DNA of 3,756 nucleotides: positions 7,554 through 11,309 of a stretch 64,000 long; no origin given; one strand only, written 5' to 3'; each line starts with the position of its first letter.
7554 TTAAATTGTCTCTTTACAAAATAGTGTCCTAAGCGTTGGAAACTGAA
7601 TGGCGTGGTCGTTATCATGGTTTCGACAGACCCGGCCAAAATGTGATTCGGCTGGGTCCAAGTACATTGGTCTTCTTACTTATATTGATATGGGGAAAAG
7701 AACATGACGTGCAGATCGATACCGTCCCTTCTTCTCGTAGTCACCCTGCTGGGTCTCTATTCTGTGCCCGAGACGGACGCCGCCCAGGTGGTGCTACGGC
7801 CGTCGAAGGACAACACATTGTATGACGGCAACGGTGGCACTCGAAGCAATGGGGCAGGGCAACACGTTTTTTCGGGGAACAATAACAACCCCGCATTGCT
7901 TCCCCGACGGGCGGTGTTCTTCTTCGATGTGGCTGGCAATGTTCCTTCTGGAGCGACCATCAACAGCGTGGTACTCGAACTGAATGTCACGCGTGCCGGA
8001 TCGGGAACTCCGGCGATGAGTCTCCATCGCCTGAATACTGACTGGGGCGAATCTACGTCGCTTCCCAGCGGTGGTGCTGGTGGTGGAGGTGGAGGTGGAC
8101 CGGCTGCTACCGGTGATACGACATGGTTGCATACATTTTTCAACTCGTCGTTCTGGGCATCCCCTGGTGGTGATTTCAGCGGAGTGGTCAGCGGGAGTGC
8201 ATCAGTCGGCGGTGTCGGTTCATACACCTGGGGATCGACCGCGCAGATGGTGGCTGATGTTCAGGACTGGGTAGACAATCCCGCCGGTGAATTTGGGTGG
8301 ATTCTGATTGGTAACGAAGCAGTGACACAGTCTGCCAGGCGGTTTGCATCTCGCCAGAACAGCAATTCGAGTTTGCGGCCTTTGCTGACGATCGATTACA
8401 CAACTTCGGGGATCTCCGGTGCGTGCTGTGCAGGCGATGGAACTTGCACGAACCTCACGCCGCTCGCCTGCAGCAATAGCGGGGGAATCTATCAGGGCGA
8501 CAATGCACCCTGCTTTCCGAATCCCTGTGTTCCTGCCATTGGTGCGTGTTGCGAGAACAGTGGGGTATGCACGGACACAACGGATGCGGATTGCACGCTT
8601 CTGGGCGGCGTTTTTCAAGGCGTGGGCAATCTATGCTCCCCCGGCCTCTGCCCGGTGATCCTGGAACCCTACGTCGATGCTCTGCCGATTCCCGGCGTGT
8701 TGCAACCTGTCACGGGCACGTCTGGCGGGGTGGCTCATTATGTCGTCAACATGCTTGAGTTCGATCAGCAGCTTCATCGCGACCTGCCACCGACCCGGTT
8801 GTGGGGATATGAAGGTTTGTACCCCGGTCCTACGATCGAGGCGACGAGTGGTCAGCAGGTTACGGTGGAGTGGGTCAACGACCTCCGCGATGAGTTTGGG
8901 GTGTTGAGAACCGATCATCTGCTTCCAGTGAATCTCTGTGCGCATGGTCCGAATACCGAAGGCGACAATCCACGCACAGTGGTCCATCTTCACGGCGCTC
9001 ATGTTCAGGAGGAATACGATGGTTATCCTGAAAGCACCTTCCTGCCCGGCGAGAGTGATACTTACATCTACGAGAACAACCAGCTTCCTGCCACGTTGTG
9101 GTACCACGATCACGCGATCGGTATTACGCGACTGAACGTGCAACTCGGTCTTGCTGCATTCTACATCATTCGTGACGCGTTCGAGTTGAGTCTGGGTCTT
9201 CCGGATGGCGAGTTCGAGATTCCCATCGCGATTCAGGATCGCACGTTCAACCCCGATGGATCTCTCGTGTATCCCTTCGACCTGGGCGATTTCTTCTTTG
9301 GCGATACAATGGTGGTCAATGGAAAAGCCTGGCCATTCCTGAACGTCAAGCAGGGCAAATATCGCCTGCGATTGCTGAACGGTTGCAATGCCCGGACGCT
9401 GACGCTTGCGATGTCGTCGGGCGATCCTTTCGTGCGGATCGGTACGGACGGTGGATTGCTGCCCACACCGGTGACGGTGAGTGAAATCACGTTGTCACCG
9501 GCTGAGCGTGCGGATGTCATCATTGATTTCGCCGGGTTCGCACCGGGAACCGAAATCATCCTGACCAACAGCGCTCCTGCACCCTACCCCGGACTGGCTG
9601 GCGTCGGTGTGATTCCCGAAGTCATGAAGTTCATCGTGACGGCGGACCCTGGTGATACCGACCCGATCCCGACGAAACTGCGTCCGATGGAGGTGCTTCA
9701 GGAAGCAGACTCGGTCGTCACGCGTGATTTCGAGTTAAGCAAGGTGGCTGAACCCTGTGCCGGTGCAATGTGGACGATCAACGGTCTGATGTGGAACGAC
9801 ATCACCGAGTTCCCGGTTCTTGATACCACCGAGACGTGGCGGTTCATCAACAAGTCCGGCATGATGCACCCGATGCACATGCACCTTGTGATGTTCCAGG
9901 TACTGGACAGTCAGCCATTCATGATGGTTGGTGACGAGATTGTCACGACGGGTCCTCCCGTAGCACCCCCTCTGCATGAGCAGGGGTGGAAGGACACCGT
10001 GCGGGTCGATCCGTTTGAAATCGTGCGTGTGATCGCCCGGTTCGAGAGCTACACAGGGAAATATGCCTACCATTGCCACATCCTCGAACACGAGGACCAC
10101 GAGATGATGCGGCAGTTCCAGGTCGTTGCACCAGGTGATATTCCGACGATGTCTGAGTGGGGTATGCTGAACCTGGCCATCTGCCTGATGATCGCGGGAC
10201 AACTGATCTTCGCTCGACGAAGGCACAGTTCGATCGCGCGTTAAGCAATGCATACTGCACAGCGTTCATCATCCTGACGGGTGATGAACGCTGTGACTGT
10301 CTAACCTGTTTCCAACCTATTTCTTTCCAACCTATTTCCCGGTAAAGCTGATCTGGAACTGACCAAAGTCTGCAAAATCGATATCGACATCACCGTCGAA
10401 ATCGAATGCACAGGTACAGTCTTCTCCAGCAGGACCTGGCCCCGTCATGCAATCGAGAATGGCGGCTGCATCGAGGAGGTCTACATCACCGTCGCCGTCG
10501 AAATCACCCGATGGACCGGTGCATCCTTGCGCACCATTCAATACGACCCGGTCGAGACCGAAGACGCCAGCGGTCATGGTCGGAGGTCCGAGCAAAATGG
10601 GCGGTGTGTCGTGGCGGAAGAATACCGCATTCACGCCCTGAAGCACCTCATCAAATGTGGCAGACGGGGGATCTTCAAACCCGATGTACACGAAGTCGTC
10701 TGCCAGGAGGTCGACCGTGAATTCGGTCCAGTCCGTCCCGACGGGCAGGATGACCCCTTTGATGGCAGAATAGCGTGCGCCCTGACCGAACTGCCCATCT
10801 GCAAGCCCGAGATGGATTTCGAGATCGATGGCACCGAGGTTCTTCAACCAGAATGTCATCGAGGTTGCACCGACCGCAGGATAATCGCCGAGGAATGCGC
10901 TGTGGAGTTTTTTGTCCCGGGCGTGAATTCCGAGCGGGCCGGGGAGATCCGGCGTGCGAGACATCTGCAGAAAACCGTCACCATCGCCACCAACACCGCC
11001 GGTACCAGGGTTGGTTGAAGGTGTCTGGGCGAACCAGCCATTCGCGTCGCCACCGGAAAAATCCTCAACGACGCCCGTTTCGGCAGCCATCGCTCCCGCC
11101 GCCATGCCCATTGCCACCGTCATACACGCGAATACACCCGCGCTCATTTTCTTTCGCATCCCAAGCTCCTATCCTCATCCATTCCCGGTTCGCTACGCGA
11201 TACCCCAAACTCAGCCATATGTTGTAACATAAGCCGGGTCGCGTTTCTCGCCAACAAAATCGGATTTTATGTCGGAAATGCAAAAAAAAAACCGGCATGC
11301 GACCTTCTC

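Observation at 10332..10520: Conserved 55-60 aa C-terminal double calcium-loop module shared by five unrelated secreted proteins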

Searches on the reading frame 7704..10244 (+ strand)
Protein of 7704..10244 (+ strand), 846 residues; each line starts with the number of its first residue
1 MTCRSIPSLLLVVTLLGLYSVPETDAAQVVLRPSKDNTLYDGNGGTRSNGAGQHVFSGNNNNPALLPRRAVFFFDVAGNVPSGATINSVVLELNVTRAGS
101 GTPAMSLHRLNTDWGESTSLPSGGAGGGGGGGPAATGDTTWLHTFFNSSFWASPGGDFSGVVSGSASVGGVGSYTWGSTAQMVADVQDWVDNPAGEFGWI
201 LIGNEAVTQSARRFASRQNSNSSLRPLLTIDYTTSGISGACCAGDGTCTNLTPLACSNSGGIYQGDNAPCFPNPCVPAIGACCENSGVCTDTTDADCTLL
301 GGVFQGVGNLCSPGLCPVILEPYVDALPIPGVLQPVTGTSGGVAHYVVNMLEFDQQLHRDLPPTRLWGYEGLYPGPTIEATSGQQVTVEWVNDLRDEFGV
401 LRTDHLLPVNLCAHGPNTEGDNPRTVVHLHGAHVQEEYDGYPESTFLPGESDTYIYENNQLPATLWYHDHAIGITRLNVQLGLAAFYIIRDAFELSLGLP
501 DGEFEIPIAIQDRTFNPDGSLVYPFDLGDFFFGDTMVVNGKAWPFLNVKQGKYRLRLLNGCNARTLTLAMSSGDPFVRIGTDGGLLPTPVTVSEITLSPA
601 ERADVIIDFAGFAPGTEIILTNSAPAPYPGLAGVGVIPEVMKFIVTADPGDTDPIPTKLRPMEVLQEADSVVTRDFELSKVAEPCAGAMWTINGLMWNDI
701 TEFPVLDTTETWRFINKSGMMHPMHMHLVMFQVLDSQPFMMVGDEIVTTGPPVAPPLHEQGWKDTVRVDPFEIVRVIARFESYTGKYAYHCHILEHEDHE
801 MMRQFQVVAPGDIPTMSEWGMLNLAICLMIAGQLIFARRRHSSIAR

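Call 3: search_protein_families(library=pfam, proteins=[window:7704-10244:+], max_evalue=0.1)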
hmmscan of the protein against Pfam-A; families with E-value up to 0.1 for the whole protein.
window:7704-10244:+ (846 aa): 3 families
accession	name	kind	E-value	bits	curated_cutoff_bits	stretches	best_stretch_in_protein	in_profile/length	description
PF07731.20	Cu-oxidase_2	-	1.3e-21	77.2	20.4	1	706-808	39-134/137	Multicopper oxidase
PF07732.21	Cu-oxidase_3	-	3.2e-16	59.9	21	2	424-491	48-116/119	Multicopper oxidase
PF00394.28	Cu-oxidase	-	0.0048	17.4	21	1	534-610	37-123/157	Multicopper oxidase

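Call 4: search_protein_families(library=ncbifam, proteins=[window:7704-10244:+], max_evalue=0.1)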
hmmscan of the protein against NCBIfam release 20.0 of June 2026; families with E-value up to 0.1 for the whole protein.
window:7704-10244:+ (846 aa): 9 families
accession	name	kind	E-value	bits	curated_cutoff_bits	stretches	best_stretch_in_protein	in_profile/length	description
NF045554.1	AmiPhnlOxPhsA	equivalog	8.1e-93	312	950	2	320-649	1-365/581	O-aminophenol oxidase PhsA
NF008205.1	PRK10965.1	equivalog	1.5e-67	228.6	525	3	424-610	98-289/529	multicopper oxidase CueO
NF008135.0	PRK10883.1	equivalog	2e-41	142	581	1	448-808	122-468/471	cell division protein FtsP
NF033679.1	DNRLRE_dom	domain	6.5e-13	49.1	34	1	36-230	2-163/164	DNRLRE domain-containing protein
TIGR01480.1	copper_res_A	subfamily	3.4e-11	42.3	478.95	3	689-807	493-592/593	copper resistance system multicopper oxidase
TIGR04174.1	IPTL_CTERM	subfamily_domain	0.00027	21.1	20.5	1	813-839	1-27/27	IPTL-CTERM sorting domain-containing protein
NF033207.2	midcut_by_XrtH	subfamily_domain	0.0023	18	45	1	807-841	31-65/175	midcut-by-XrtH protein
TIGR03388.1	ascorbase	equivalog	0.0028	16.4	614.8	0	369-397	25-53/542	L-ascorbate oxidase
TIGR03390.1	ascorbOXfungal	equivalog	0.063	11.8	445.35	0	545-607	199-261/538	L-ascorbate oxidase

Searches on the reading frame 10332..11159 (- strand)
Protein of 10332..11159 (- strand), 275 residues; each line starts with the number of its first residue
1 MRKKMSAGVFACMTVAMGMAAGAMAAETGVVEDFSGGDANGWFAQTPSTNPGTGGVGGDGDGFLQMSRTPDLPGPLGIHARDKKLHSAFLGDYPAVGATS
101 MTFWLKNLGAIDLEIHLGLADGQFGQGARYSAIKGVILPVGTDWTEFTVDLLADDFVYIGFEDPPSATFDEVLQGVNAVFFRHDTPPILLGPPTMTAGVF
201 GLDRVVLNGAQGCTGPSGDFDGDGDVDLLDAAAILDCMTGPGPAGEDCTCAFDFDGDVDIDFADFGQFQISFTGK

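Call 3: search_protein_families(library=pfam, proteins=[window:10332-11159:-], max_evalue=0.1)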
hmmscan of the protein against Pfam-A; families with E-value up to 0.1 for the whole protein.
window:10332-11159:- (275 aa): 1 family
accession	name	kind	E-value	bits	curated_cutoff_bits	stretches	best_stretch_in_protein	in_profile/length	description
PF00404.24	Dockerin_1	-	9.8e-05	22.9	22.9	1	218-265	2-49/57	Dockerin type I domain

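Call 4: search_protein_families(library=ncbifam, proteins=[window:10332-11159:-], max_evalue=0.1)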
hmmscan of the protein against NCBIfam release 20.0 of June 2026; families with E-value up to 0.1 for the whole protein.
window:10332-11159:- (275 aa): 0 families

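Call 11: find_homologous_proteins(query=window:10332-11159:-)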
Query window:10332-11159:- (275 aa): 16 proteins with E <= 0.001 among 2437 candidates.
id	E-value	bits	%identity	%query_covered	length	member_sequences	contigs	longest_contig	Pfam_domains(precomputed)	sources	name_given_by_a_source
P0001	4.8e-182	622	100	100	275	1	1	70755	-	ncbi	-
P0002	3.4e-16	78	36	67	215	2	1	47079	-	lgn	-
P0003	9.7e-16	76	31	69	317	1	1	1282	PF13860.13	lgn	-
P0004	2.6e-13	68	33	61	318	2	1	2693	PF13860.13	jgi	jgi:hypothetical protein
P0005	2.4e-12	65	31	75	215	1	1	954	-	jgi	jgi:hypothetical protein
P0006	3.4e-12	65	33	73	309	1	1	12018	PF13860.13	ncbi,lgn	-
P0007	2.6e-10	58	32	65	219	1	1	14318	-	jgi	jgi:hypothetical protein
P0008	3.0e-9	55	63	18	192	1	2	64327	-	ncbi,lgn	-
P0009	4.0e-9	55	57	19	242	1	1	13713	-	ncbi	-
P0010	1.0e-6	47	67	4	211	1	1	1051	PF07593.19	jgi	-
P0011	2.4e-6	45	57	18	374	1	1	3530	-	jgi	jgi:hypothetical protein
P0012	4.6e-6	45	54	17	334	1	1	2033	PF14870.13,PF15902.13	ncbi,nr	ncbi:MAG: hypothetical protein IID39_10740, partial [Planctomycetes bacterium]|nr:hypothetical prote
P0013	1.3e-4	40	-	-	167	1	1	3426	PF07593.19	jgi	-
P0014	1.6e-4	39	55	21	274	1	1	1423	-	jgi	jgi:hypothetical protein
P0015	3.7e-4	38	52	9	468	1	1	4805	-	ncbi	-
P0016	8.6e-4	37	50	6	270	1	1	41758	-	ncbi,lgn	-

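Call 12: find_encoding_contigs(protein=P0001, flank=2000, max_places=3)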
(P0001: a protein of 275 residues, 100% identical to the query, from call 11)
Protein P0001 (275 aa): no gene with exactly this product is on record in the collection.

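Call 14: list_cluster_members(proteins=[P0001, P0008, P0009, P0015, P0016, P0012])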
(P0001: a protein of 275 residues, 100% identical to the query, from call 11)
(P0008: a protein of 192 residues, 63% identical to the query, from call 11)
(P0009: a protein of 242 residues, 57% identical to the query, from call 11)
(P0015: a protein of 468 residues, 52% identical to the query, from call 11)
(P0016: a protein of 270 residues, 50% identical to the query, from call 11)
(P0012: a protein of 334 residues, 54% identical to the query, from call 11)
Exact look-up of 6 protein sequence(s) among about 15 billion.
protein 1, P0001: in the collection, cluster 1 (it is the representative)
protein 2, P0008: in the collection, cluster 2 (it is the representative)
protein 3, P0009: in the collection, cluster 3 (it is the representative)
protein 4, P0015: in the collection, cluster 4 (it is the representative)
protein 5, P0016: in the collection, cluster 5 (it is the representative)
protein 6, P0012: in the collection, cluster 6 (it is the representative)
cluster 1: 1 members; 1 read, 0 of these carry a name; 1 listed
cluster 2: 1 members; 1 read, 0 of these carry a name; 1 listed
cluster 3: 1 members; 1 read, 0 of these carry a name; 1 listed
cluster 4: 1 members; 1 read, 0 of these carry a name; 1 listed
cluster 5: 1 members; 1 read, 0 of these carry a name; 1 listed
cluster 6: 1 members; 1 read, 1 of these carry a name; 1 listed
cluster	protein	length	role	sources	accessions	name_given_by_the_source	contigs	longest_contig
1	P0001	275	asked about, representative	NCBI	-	-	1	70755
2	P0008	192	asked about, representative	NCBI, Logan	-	-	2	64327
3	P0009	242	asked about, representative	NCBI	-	-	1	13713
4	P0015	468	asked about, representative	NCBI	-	-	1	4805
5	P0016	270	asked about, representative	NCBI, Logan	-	-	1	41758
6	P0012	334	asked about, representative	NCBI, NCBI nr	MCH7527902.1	MAG: hypothetical protein IID39_10740, partial [Planctomycetes bacterium] | hypothetical protein [Planctomycetota bacterium]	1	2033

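Call 44: find_encoding_contigs(protein=P0008, flank=10000, max_places=3)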
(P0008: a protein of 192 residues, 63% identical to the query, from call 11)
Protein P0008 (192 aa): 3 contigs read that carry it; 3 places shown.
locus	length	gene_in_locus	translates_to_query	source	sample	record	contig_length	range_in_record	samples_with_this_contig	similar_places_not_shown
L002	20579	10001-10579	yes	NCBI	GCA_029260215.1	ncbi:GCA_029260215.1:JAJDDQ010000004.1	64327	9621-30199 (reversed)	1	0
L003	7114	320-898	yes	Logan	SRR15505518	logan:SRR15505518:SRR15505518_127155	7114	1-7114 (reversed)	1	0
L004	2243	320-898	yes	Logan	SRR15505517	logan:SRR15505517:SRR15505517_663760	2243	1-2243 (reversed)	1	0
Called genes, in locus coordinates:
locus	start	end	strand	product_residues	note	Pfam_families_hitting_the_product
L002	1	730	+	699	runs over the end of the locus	PF01926:MMR_HSR1, PF02421:FeoB_N, PF07670:Gate, PF07664:FeoB_C, PF07670:Gate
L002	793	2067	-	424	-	PF13439:Glyco_transf_4, PF13579:Glyco_trans_4_4, PF00534:Glycos_transf_1, PF13692:Glyco_trans_1_4, PF13524:Glyco_trans_1_2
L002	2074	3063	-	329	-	PF01073:3Beta_HSD, PF01370:Epimerase, PF02719:Polysacc_synt_2 (weak), PF04321:RmlD_sub_bind, PF05368:NmrA (weak), PF13460:NAD_binding_10, PF16363:GDP_Man_Dehyd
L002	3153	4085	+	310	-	PF01040:UbiA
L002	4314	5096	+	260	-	-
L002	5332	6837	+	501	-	PF01011:PQQ (faint), PF13360:PQQ_2, PF13570:Beta-prop_ACSF4 (faint)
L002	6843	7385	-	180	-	PF19571:ACT_8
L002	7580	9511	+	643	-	PF00012:HSP70, PF06723:MreB_Mbl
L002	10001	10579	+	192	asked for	-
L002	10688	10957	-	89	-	-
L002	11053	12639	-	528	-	PF03283:PAE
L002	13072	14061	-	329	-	-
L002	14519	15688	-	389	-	PF00872:Transposase_mut, PF10551:MULE (weak)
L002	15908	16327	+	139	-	-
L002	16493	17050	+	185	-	-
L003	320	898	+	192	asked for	-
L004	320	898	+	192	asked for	-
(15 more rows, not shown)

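Call 49: search_protein_families(library=ncbifam, proteins=[P0002, P0003, P0004, P0005, P0006, P0007, P0014, P0009, P0016, P0015], max_evalue=0.01)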
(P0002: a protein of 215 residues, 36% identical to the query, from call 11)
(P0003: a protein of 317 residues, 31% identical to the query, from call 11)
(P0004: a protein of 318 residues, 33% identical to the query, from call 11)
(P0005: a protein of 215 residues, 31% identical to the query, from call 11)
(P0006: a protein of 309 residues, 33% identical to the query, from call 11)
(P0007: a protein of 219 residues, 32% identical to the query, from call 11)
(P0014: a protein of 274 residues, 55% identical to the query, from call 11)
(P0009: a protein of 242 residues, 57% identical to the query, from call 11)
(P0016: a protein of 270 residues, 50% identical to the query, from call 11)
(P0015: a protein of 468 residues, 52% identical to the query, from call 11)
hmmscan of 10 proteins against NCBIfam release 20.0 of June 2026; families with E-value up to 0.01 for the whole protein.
P0002 (215 aa): 0 families

P0003 (317 aa): 8 families
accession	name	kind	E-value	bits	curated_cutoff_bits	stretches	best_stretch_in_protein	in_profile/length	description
NF005176.1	PRK06655.1-1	equivalog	2.1e-09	37.6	230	1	241-309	87-154/197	flagellar hook assembly protein FlgD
NF009277.0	PRK12634.1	equivalog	4.6e-08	33.4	333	1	250-302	120-172/221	flagellar basal body rod modification protein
NF033707.1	T9SS_sortase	equivalog_domain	5.6e-06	24.3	420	1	234-301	1002-1074/1095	type IX secretion system sortase PorU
NF052323.1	T9SSA_dep_M6i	equivalog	2.6e-05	22.4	600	1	234-286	961-1013/1043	T9SS-dependent M6-like inactivated metalloprotease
TIGR04183.1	Por_Secre_tail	domain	5.1e-05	23.2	23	1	234-307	2-63/72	T9SS type A sorting domain-containing protein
NF009276.0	PRK12633.1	equivalog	9.4e-05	22.2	383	1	244-301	120-178/234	flagellar basal body rod modification protein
NF009452.0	PRK12812.1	equivalog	0.0012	18.2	258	1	251-302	151-204/289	flagellar basal body rod modification protein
NF009453.0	PRK12813.1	equivalog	0.0019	17.8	264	1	250-300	122-169/223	flagellar basal body rod modification protein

P0004 (318 aa): 5 families
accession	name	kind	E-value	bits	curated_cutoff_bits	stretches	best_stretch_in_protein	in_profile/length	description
NF005176.1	PRK06655.1-1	equivalog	1.6e-07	31.5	230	1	251-310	96-155/197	flagellar hook assembly protein FlgD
NF009276.0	PRK12633.1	equivalog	6e-05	22.9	383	1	239-301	115-178/234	flagellar basal body rod modification protein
NF009277.0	PRK12634.1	equivalog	0.00013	22.1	333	1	253-304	123-174/221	flagellar basal body rod modification protein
NF052323.1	T9SSA_dep_M6i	equivalog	0.003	15.6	600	1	234-286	961-1013/1043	T9SS-dependent M6-like inactivated metalloprotease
NF009452.0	PRK12812.1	equivalog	0.0064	15.7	258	1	253-302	153-204/289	flagellar basal body rod modification protein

P0005 (215 aa): 0 families

P0006 (309 aa): 3 families
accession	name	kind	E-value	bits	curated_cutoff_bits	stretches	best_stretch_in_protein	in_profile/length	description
NF005176.1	PRK06655.1-1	equivalog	2.8e-06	27.4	230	1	244-304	96-157/197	flagellar hook assembly protein FlgD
NF009277.0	PRK12634.1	equivalog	0.00048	20.3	333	1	247-295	124-173/221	flagellar basal body rod modification protein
NF009276.0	PRK12633.1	equivalog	0.0014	18.4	383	1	209-293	91-178/234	flagellar basal body rod modification protein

P0007 (219 aa): 0 families

P0014 (274 aa): 0 families

P0009 (242 aa): 0 families

P0016 (270 aa): 0 families

P0015 (468 aa): 0 families
